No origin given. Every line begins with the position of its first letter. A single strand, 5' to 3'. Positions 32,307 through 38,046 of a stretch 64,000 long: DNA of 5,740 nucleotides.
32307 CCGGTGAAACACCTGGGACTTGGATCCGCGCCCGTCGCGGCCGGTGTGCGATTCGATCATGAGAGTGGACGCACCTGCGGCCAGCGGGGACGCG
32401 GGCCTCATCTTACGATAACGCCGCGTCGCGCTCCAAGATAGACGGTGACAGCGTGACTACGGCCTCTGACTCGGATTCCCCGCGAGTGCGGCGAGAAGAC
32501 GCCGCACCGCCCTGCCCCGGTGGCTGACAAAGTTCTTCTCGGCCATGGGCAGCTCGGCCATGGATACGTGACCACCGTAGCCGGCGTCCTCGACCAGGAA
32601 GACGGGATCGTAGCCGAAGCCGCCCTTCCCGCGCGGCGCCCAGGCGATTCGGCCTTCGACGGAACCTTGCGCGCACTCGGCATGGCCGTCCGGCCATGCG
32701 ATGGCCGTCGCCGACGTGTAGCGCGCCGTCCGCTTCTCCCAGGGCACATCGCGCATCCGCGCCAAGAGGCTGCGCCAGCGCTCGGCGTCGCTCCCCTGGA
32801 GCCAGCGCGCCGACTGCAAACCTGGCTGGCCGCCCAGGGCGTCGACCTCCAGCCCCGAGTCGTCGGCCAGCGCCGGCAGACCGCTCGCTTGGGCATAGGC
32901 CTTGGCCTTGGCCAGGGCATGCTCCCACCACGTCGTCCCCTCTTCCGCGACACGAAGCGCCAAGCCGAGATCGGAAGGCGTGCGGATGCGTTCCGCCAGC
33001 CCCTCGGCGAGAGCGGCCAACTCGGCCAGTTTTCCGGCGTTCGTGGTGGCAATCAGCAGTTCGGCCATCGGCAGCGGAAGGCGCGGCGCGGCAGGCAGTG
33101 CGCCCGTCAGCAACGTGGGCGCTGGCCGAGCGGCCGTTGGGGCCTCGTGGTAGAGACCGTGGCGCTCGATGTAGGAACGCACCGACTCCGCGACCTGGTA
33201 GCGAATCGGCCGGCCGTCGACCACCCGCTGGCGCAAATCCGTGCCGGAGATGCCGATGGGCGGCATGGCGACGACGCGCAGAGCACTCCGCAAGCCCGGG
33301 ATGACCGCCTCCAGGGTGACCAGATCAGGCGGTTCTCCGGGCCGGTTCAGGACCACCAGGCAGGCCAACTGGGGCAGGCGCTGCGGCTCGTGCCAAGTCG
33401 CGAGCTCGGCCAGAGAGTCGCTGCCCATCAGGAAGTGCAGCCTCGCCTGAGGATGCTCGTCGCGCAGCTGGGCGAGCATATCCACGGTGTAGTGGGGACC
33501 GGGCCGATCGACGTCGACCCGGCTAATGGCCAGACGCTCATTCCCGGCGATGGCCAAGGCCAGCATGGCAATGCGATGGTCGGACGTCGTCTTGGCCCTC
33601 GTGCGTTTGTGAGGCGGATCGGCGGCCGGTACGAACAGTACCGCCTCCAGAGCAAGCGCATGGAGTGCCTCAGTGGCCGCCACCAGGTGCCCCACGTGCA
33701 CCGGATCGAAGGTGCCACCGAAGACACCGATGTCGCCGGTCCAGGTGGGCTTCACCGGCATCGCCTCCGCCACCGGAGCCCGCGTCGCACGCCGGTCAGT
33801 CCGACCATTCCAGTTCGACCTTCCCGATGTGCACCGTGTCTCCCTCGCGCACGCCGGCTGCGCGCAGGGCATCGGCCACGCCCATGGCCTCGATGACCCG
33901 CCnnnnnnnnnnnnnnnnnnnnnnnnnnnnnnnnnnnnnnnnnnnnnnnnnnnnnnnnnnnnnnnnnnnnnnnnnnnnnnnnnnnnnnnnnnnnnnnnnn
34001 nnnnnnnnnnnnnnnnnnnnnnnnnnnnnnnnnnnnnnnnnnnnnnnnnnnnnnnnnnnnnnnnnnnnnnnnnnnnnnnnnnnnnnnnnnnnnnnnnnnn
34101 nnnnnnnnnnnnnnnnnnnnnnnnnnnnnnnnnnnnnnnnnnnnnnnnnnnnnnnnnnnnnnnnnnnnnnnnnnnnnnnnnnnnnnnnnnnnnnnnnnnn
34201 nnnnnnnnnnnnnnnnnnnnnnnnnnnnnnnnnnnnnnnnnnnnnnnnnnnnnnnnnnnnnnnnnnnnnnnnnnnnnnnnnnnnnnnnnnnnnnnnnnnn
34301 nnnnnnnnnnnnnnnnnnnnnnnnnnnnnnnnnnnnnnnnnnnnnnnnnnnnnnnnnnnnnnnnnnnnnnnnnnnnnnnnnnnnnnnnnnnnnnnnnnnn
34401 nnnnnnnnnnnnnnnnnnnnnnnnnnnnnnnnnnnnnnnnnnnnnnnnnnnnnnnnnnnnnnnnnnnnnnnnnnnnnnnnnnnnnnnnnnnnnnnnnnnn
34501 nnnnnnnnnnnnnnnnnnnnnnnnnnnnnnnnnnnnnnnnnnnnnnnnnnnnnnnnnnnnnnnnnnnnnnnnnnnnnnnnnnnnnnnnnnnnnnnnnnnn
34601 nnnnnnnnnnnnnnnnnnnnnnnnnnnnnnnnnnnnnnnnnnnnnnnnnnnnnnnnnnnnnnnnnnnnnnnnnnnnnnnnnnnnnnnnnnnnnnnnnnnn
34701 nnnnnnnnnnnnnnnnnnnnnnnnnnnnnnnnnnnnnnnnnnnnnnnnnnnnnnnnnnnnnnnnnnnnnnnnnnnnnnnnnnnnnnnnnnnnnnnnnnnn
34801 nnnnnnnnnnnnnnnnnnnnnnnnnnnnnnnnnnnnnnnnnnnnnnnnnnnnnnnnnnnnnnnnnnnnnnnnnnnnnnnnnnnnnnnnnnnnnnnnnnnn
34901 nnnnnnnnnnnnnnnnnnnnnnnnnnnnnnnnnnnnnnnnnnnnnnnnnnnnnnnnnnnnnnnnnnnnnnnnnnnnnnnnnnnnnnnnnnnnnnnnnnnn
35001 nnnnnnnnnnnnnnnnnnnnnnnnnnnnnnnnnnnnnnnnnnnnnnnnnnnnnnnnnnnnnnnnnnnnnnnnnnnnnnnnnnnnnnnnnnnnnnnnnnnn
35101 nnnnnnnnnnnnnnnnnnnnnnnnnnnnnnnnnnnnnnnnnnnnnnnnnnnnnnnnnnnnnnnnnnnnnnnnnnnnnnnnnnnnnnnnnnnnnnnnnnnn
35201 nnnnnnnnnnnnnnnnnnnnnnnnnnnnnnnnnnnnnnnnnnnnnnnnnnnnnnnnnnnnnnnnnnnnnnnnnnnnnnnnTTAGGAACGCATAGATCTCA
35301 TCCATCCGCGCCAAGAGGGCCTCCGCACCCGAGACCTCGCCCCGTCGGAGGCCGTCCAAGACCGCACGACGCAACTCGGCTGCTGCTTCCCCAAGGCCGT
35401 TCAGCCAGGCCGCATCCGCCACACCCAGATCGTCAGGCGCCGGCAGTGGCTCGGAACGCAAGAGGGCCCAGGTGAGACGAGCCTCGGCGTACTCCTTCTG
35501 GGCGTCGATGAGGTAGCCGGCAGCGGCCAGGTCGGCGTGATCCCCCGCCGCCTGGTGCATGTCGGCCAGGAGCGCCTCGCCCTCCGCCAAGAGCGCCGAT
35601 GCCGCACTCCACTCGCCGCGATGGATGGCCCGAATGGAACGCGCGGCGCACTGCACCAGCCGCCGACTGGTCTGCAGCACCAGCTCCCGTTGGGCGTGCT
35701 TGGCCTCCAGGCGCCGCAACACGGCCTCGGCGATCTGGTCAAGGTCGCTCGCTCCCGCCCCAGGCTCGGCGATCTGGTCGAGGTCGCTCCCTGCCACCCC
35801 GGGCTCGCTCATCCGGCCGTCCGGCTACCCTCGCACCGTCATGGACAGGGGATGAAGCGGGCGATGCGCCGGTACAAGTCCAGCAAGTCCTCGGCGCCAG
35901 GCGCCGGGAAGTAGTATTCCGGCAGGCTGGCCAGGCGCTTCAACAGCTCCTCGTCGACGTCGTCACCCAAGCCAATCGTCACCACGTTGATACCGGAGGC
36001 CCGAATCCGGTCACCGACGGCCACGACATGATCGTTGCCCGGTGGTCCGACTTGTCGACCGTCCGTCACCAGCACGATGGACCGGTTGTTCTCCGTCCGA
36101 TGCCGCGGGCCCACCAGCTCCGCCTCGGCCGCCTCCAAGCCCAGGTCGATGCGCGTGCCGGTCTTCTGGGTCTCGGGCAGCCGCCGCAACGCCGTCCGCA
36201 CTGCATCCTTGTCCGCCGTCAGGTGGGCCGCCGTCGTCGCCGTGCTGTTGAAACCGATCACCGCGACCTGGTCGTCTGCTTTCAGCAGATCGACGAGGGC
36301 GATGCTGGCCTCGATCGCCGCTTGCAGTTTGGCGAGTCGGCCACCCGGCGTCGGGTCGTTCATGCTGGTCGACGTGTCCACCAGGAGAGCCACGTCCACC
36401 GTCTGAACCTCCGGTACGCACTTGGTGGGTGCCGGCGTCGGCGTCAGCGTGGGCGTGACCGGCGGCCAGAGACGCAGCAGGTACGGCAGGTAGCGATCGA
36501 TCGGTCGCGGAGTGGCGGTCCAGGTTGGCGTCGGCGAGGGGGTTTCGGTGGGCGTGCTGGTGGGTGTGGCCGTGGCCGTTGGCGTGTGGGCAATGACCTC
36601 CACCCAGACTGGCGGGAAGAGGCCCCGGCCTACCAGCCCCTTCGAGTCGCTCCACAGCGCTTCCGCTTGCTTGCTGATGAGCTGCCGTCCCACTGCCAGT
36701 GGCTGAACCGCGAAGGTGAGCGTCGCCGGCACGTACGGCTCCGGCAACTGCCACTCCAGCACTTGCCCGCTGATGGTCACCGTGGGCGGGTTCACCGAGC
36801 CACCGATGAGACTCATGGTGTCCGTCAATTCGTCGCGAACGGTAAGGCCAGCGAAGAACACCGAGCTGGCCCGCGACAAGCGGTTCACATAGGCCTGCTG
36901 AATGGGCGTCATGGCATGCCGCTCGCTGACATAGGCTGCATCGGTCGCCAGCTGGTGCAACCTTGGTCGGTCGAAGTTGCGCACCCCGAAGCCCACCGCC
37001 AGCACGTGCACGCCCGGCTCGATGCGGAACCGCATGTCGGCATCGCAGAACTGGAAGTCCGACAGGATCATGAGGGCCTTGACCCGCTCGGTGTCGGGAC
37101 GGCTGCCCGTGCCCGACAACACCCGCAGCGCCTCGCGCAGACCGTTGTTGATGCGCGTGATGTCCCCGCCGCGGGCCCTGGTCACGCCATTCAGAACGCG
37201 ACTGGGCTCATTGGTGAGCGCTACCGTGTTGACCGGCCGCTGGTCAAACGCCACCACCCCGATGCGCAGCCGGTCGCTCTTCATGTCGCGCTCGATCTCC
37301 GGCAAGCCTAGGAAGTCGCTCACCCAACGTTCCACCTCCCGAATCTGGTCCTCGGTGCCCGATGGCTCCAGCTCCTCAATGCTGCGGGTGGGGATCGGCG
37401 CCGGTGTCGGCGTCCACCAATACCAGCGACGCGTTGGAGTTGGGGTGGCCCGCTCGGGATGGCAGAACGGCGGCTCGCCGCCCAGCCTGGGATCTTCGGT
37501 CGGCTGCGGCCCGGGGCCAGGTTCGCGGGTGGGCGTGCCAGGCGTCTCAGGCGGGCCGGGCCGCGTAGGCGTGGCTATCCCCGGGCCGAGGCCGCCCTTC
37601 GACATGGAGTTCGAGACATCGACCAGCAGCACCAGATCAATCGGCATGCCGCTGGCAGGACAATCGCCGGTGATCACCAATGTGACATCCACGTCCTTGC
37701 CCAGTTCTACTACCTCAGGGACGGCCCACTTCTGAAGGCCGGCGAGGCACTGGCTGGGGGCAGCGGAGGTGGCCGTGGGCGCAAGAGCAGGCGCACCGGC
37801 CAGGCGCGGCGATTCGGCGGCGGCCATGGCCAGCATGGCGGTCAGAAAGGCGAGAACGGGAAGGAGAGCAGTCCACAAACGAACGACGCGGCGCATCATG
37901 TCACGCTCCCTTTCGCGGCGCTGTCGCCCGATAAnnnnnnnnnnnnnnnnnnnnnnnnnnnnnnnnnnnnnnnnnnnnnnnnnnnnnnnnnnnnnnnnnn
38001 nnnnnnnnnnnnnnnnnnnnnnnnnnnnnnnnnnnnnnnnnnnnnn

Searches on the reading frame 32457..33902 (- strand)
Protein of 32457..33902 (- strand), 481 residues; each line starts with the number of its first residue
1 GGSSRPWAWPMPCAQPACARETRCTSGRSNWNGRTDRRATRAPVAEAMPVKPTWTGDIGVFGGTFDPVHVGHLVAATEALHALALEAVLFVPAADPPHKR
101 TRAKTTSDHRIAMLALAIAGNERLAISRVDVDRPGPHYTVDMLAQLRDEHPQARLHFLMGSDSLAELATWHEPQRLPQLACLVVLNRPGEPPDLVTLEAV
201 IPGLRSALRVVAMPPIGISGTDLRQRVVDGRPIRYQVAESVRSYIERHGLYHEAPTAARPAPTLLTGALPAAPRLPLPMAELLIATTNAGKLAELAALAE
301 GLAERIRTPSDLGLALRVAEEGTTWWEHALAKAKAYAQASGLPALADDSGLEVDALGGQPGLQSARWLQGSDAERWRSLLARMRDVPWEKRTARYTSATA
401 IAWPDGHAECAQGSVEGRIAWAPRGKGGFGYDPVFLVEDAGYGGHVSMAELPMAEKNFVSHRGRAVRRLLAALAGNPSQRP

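Call 59: search_protein_families(library=pfam, proteins=[window:32457-33902:-], max_evalue=0.0001)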
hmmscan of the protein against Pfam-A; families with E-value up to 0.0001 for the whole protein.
window:32457-33902:- (481 aa): 2 families
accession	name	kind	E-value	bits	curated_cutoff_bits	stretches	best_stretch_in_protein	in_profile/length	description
PF01725.21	Ham1p_like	-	1.1e-52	179.1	22.5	1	282-471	1-185/186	Ham1 family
PF01467.32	CTP_transf_like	-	1.4e-20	74.3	21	1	60-226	1-133/133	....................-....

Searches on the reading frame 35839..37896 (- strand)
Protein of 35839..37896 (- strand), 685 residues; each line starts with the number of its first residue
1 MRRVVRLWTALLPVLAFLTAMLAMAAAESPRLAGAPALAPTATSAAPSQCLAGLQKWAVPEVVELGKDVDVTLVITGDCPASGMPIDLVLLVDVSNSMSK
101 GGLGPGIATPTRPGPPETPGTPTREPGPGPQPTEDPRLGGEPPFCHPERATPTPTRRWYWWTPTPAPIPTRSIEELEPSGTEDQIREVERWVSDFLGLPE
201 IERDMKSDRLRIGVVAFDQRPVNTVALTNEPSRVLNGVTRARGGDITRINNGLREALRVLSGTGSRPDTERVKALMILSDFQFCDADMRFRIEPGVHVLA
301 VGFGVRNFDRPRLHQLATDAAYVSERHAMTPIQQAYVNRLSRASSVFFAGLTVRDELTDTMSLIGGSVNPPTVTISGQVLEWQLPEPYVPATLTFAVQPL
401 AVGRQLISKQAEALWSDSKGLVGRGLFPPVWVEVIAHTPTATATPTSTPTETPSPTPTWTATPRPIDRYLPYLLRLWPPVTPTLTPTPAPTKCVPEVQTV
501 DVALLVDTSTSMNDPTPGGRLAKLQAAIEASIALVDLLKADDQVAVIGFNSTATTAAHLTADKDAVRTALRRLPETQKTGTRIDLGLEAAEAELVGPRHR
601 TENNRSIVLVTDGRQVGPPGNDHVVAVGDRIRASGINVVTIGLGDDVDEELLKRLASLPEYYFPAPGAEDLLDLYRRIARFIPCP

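Call 25: search_protein_families(library=pfam, proteins=[window:35839-37896:-], max_evalue=0.001)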
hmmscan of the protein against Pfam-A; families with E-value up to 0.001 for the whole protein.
window:35839-37896:- (685 aa): 4 families
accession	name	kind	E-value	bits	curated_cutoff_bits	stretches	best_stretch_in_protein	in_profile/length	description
PF00092.34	VWA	-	3.1e-30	106.1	23.8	1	501-673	1-170/174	von Willebrand factor type A domain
PF13519.12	VWA_2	-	1.1e-26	94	27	2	502-613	1-106/107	von Willebrand factor type A domain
PF05762.20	VWA_CoxE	-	7.4e-07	29.2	26.4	0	499-640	56-184/222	VWA domain containing CoxE-like protein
PF13768.12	VWA_3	-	1.4e-05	25.6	27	1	501-657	2-147/155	von Willebrand factor type A domain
